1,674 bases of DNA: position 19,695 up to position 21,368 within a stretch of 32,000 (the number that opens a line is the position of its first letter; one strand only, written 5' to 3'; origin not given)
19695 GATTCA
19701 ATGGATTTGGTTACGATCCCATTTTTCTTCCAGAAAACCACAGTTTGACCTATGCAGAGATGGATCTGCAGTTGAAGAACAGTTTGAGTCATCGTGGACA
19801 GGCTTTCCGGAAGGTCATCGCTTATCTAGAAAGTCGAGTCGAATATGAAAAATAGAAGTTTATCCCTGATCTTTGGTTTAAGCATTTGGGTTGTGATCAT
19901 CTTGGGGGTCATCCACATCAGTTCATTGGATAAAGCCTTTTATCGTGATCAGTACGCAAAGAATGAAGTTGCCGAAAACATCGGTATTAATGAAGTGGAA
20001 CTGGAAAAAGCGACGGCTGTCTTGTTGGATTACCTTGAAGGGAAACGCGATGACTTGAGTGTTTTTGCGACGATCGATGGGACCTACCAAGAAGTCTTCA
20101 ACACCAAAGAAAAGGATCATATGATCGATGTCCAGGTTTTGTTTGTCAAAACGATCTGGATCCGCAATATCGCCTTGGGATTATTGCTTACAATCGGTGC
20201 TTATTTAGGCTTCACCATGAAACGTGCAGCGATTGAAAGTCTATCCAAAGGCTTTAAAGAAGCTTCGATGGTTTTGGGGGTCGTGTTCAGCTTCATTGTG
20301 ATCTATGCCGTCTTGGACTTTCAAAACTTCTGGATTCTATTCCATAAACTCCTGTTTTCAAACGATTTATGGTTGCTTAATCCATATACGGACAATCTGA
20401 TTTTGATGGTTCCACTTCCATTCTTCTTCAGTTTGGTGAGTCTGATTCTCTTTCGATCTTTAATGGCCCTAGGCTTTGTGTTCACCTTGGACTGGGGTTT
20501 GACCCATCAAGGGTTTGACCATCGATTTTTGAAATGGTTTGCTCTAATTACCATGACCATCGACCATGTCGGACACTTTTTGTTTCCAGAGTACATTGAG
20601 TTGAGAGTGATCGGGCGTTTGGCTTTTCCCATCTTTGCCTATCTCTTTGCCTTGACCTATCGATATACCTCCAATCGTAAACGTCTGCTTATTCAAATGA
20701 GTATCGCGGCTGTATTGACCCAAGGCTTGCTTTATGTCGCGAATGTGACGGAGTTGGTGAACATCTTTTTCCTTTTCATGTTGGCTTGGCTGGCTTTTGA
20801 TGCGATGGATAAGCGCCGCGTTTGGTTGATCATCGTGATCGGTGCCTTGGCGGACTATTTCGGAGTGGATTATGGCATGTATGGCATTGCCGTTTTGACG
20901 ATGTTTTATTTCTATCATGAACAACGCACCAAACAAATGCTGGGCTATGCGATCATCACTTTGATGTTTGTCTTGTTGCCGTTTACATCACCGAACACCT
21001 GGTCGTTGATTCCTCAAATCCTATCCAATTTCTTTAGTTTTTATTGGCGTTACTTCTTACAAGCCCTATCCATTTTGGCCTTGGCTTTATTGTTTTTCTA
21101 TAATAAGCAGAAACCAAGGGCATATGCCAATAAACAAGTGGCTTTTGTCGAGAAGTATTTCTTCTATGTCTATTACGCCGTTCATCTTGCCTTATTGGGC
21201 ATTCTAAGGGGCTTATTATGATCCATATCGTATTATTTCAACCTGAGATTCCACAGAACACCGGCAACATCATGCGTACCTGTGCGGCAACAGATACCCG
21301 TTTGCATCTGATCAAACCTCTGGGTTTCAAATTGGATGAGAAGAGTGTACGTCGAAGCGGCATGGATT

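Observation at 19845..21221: Single-polypeptide fusion of a DUF1461/TIGR01906 (Lit-like) domain and a TraX-like acyltransferase domain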

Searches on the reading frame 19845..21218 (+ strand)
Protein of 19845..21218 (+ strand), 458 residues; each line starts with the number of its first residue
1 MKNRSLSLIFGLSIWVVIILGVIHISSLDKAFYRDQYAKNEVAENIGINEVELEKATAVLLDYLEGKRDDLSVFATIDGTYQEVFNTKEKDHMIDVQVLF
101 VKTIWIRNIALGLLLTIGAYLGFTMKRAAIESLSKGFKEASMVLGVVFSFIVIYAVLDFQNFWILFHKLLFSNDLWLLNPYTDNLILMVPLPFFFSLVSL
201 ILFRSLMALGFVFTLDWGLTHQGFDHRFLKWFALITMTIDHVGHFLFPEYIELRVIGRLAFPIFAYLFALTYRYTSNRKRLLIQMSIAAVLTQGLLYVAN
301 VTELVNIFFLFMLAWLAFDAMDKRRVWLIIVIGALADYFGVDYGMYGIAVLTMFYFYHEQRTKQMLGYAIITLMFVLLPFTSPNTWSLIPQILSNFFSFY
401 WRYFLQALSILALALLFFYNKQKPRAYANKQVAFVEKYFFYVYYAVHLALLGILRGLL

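Call 3: search_protein_families(library=pfam, proteins=[window:19845-21218:+], max_evalue=0.1)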
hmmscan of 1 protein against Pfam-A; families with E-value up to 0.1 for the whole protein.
window:19845-21218:+ (458 aa): 2 families
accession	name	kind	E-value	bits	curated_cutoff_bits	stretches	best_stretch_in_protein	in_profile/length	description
PF07314.17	Lit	-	1.9e-35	123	24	1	9-194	2-176/176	Lipoprotein intramolecular transacylase Lit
PF05857.17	TraX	-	5.2e-26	92.4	25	1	228-455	4-217/217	TraX protein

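Call 4: search_protein_families(library=ncbifam, proteins=[window:19845-21218:+], max_evalue=0.1)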
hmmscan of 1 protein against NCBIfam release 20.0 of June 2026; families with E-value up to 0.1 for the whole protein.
window:19845-21218:+ (458 aa): 5 families
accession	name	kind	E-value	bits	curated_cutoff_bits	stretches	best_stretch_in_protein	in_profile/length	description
TIGR01906.1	integ_TIGR01906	hypoth_equivalog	6.5e-27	94.7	74.8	1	9-207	6-190/207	TIGR01906 family membrane protein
NF010454.0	PRK13882.1-1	subfamily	1.2e-14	54.7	206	1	228-389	8-169/209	conjugal transfer protein TrbP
NF051877.1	lptranacylLit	equivalog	1e-13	51.5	400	1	4-208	13-204/220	lipoprotein intramolecular transacylase Lit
NF010260.0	PRK13706.1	equivalog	1.4e-06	28.4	419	1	228-454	35-246/248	conjugal transfer pilus acetylase TraX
TIGR02755.1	TraX_Ftype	equivalog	1.9e-05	24.8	149.35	1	228-454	11-222/224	type-F conjugative transfer system pilin acetylase TraX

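Call 5: find_homologous_proteins(query=window:19845-21218:+, max_evalue=0.001)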
Query window:19845-21218:+ (458 aa): 62 proteins with E <= 0.001 among 8000 candidates.
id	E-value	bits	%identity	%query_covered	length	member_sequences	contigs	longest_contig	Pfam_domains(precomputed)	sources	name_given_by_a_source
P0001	3.6e-295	997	100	100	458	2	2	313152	PF07314.18,PF05857.18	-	-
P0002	1.8e-266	902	89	100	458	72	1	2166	PF07314.18,PF05857.18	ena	-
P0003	2.7e-261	885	87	100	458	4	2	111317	PF07314.18,PF05857.18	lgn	-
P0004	3.4e-251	852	84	100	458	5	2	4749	PF07314.18,PF05857.18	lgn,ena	-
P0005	1.5e-248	843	83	100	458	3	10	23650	PF07314.18,PF05857.18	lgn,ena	-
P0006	5.0e-182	624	64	100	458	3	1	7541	PF07314.18,PF05857.18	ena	-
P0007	5.5e-182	624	60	97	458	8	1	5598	PF07314.18,PF05857.18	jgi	jgi:integral membrane protein (TIGR01906 family)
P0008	1.4e-181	623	62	100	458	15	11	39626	PF07314.18,PF05857.18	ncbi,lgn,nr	ncbi:MAG TPA: TIGR01906 family membrane protein [Erysipelotrichaceae bacterium]|nr:TIGR01906 family 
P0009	2.0e-181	622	62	100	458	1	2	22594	PF07314.18,PF05857.18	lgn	-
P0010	2.9e-180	618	62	100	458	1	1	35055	PF07314.18,PF05857.18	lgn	-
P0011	2.4e-179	615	62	100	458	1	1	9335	PF07314.18,PF05857.18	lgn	-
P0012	3.3e-179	615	60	97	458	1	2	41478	PF07314.18,PF05857.18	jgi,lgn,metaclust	metaclust:\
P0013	1.1e-178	613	62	100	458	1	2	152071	PF07314.18,PF05857.18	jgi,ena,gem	-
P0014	3.4e-178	611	60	100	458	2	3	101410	PF07314.18,PF05857.18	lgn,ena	-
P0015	1.1e-175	603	60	97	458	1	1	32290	PF07314.18,PF05857.18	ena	-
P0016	1.2e-175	603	61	100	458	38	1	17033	PF07314.18,PF05857.18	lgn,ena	-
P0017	1.2e-175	603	62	100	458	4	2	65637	PF07314.18,PF05857.18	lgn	-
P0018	5.3e-175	601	60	95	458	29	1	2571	PF07314.18,PF05857.18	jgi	-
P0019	8.1e-175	600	62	100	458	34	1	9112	PF07314.18,PF05857.18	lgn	-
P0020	9.2e-175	600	62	100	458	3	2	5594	PF07314.18,PF05857.18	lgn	-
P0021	7.6e-172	591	60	100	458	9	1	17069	PF07314.18,PF05857.18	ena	-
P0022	4.7e-171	588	61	100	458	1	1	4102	PF07314.18,PF05857.18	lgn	-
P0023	3.6e-162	559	58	97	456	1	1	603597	PF07314.18,PF05857.18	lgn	-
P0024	8.6e-146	505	52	99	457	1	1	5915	PF07314.18,PF05857.18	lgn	-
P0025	1.5e-135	471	49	99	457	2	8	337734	PF07314.18,PF05857.18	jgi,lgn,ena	-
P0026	4.8e-134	466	49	99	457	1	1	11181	PF07314.18,PF05857.18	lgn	-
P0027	2.5e-123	431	48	99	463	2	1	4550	PF07314.18,PF05857.18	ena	-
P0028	1.7e-120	421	46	99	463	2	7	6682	PF07314.18,PF05857.18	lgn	-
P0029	1.0e-110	389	45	99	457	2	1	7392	PF07314.18,PF05857.18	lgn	-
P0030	2.1e-109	385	45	100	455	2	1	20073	PF07314.18,PF05857.18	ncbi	-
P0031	1.1e-103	366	42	99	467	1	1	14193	PF07314.18,PF05857.18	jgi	jgi:integral membrane protein (TIGR01906 family)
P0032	4.0e-102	361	42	99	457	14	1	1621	PF07314.18,PF05857.18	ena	-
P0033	9.1e-100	353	42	97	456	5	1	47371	PF07314.18,PF05857.18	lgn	-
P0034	1.7e-97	346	41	98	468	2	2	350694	PF07314.18,PF05857.18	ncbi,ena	-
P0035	1.2e-96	343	43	99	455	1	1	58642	PF07314.18,PF05857.18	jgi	jgi:integral membrane protein (TIGR01906 family)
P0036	7.5e-96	340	41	99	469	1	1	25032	PF07314.18,PF05857.18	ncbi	-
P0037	4.8e-93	331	40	97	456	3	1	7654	PF07314.18,PF05857.18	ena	-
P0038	2.0e-74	269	46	69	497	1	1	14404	PF07314.18,PF05857.18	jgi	jgi:integral membrane protein (TIGR01906 family)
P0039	6.8e-35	139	37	44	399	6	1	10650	PF07314.18,PF00588.25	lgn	-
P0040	1.0e-12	66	29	48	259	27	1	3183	PF05857.18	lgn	-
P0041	2.3e-11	62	47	16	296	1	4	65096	PF05857.18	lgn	-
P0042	7.9e-11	60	52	14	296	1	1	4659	PF05857.18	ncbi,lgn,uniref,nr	ncbi:TraX family protein [Clostridium sp.]|uniref:TraX family protein n=1 Tax=Clostridium sp. TaxID=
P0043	2.1e-10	59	29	50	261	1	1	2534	PF05857.18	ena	-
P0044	5.1e-10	57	25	50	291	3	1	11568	PF05857.18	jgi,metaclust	metaclust:\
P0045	2.1e-9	55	45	17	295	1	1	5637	PF05857.18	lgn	-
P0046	2.2e-9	55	45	16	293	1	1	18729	PF05857.18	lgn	-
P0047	2.9e-9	55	29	50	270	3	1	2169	PF05857.18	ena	-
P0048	3.5e-9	54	51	15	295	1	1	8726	PF05857.18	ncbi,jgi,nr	ncbi:MAG: conjugal transfer protein TraX [Clostridia bacterium]|jgi:hypothetical protein|nr:conjugal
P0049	5.8e-9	54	50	16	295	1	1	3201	PF05857.18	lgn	-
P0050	1.6e-8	52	28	36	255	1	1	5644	PF05857.18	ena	-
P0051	2.7e-8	52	27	50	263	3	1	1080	PF05857.18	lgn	-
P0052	6.8e-8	50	24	49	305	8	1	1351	PF05857.18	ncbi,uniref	ncbi:hypothetical protein SDC9_128372 [bioreactor metagenome]|uniref:TraX protein n=1 Tax=bioreactor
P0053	8.4e-8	50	54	14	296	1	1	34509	PF05857.18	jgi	-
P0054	4.2e-7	48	25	51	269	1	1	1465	PF05857.18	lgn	-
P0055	4.6e-7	47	24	50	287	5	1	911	PF05857.18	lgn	-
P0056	2.0e-6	45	25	49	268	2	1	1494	PF05857.18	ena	-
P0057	3.0e-6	45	28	49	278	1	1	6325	PF05857.18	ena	-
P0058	4.2e-6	44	42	16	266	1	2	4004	PF05857.18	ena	-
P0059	4.5e-6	44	42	16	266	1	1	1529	PF05857.18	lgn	-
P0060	3.6e-5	41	27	55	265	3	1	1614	PF05857.18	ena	-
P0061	1.3e-4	39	25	50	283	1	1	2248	PF05857.18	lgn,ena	-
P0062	2.3e-4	39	45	14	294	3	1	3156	PF05857.18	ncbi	-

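Call 13: search_solved_structures(query=window:19845-21218:+, max_evalue=10, show_alignments=2)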
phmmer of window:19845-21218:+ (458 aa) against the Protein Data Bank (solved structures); distinct sequences matched with E-value up to 10: 3.
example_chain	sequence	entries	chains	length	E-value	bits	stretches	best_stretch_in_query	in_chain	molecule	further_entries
7b0o_A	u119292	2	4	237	8.4e-10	41.6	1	52-203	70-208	Hypothetical Membrane Spanning Protein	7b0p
7b0r_A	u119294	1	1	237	8.6e-09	38.2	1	58-203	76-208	Hypothetical Membrane Spanning Protein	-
7b0q_A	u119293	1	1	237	1.5e-08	37.4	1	86-203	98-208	Hypothetical Membrane Spanning Protein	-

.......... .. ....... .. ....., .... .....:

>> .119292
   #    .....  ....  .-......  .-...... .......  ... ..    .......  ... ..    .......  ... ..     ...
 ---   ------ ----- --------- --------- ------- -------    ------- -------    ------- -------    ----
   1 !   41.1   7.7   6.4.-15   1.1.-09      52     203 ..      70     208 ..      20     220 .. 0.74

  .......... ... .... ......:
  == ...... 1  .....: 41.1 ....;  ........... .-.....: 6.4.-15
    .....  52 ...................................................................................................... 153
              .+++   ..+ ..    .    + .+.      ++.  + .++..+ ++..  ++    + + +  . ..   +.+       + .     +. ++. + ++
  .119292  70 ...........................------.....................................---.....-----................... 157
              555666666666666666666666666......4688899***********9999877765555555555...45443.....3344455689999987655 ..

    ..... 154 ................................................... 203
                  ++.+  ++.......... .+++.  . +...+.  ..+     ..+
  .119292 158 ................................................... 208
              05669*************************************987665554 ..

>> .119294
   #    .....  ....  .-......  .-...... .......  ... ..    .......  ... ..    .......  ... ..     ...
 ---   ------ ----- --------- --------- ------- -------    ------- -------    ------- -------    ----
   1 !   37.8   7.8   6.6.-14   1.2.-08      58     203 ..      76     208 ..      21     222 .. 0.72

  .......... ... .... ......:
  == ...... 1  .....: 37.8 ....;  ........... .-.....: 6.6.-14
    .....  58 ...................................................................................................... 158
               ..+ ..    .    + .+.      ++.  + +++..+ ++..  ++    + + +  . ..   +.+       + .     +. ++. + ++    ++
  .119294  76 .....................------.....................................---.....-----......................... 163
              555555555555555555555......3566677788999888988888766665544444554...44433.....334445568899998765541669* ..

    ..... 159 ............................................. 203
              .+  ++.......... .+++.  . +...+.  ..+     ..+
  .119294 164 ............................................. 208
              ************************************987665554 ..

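Call 21: find_related_loci(query=A1, collection=genome_contigs, flank=6000)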
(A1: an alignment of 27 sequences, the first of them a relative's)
Query A1 (458 aa) in genome_contigs; peptide patterns used: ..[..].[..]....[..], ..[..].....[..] (x = any residue, [..] = any of these).
600 stretches matched a pattern (row limit reached: there are more); 577 encode a relative of the query (tblastn E <= 1e-3); the best 80 are kept; 80 distinct loci.
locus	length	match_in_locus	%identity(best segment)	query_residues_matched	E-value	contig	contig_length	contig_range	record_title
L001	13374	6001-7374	89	1-458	0e+0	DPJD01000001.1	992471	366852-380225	MAG TPA_asm: Erysipelotrichaceae bacterium isolate UBA8511 contig_40271, whole genome shotgun sequence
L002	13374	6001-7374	62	1-458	0e+0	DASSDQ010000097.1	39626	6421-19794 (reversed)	MAG TPA_asm: Erysipelotrichaceae bacterium isolate SMAG_U955 k141_1314324, whole genome shotgun sequence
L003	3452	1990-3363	40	7-455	7e-102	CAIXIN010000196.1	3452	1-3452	uncultured bacterium isolate Loclat_bin-03787 genome assembly, contig: bin-03787:196/284, whole genome shotgun sequence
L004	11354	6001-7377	42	3-457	5e-98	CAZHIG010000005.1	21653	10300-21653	MAG TPA_asm: uncultured Erysipelotrichaceae bacterium isolate SRP294416_co1_650 genome assembly, contig: NODE_4688_lengt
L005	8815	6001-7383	41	3-454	4e-98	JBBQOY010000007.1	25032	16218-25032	MAG: Erysipelotrichales bacterium isolate Co_metawrap_154 Cmw_154_k141_12273181_length_25032_cov_15.9952, whole genome s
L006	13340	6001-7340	50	10-456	7e-96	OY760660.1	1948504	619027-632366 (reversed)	MAG: Erysipelotrichaceae bacterium isolate c7340cc5-1f84-471e-8e8a-bd11882d2f9e genome assembly, chromosome: 1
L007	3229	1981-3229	49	6-419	6e-73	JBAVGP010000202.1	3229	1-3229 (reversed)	MAG: Erysipelotrichaceae bacterium isolate MFD06945_ilm_asm_bin5 k127_167292, whole genome shotgun sequence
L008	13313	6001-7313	45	23-456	1e-82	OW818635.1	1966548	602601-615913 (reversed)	metagenome genome assembly, chromosome: 1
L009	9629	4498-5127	45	12-222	3e-48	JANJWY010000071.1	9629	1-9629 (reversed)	MAG: Erysipelotrichaceae bacterium isolate RS262_metabat.bin.6 RS262_k141_294313, whole genome shotgun sequence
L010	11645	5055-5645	40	12-212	1e-43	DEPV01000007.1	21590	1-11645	MAG TPA_asm: Erysipelothrix sp. UBA3383 UBA3383_contig_41130, whole genome shotgun sequence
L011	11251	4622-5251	42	4-213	2e-42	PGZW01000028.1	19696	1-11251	MAG: Firmicutes bacterium HGW-Firmicutes-19 08E140C01_scaffold_1906, whole genome shotgun sequence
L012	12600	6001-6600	41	12-212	1e-41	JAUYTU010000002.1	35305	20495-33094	MAG: Erysipelotrichaceae bacterium isolate C8_maxbin.054 C8_k141_96138, whole genome shotgun sequence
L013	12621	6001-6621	39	1-207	6e-39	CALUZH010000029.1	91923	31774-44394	MAG: uncultured Erysipelotrichaceae bacterium isolate E19__bin175 genome assembly, contig: E19__k127_152743, whole genom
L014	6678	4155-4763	42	1-202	1e-38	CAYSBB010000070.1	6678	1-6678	MAG TPA_asm: uncultured Erysipelothrix sp. isolate SRP294416_co2_436 genome assembly, contig: NODE_20136_length_6678_cov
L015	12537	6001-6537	43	29-213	6e-38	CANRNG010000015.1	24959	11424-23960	MAG: uncultured Erysipelothrix sp. isolate Lapin-021__bin66 genome assembly, contig: Lapin-021__NODE_2209_length_24959_c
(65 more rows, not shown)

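Call 32: predict_structure(alignment_id=A1)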
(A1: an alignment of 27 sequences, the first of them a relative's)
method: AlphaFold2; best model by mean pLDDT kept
length: 458 residues; sequences in the alignment: 27
mean_pLDDT: 91.9   pTM: 0.84
mean pLDDT of the five models: 91.9, 91.6, 90.7, 89.4, 89.2
residues with pLDDT >= 90: 333; 70-90: 124; 50-70: 1; < 50: 0
segments of 3 or more residues with pLDDT < 50: none
pLDDT, mean of each block of 10 residues (from residue 1): 89 97 93 90 92 96 94 94 94 92 96 96 92 95 92 88 87 81 89 89 91 94 93 94 85 89 97 94 95 94 92 98 96 96 96 96 96 92 86 82 89 94 85 85 91 89
secondary structure, 60 per line:
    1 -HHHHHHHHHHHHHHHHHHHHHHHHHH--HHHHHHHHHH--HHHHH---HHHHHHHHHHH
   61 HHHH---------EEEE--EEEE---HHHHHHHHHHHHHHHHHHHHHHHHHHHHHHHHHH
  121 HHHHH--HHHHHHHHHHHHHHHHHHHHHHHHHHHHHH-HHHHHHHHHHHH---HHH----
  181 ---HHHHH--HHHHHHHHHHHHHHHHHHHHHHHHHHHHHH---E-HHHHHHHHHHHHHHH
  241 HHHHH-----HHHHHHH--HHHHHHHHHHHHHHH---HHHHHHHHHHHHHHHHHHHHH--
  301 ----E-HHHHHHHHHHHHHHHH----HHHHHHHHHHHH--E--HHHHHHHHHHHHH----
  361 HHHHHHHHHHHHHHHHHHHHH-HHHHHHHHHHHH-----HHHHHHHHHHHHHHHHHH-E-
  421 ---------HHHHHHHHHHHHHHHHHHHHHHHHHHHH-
elements in order: H2-27 H30-39 H42-46 H50-64 E74-77 E80-83 H87-125 H128-157 H159-170 H184-188 H191-220 H226-245 H251-257 H260-274 H278-298 H307-322 H327-338 H344-356 H361-381 H383-394 H400-417 H430-457

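Call 37: search_protein_representatives(protein=window:19845-21218:+)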
Query: 458 residues. Proteins with E-value up to 0.001 (for the whole library): 7051; up to 1e-10: 2065; up to 1e-30: 96. The best 150 are listed.
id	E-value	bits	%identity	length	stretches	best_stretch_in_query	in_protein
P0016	3.8e-176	603.1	61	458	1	1-458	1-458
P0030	6.8e-110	384.7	45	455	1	4-455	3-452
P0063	7.9e-96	338.3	43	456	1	7-453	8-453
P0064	3.8e-64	233.9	52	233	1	226-457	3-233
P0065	5.0e-62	226.9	50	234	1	227-456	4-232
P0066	4.1e-50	187.6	55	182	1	1-173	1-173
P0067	4.7e-43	164.4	41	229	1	11-229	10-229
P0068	8.4e-42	160.3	40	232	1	2-211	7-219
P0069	5.6e-41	157.6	42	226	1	12-213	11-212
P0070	1.0e-40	156.7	43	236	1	14-216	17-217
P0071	1.1e-40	156.6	43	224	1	11-212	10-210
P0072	1.8e-40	155.9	45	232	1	7-213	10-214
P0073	2.3e-40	155.6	40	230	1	15-211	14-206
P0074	5.4e-40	154.3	42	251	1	5-220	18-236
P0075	8.8e-39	150.3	41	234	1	228-454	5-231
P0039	2.2e-35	139.1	38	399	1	8-220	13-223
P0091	1.5e-34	136.4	41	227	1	227-452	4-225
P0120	2.5e-32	129.1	36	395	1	6-204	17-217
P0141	3.5e-31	125.3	38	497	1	16-243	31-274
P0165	2.9e-30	122.2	38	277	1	8-203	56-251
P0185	1.8e-29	119.6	37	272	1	7-215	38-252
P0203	6.9e-29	117.7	31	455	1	4-222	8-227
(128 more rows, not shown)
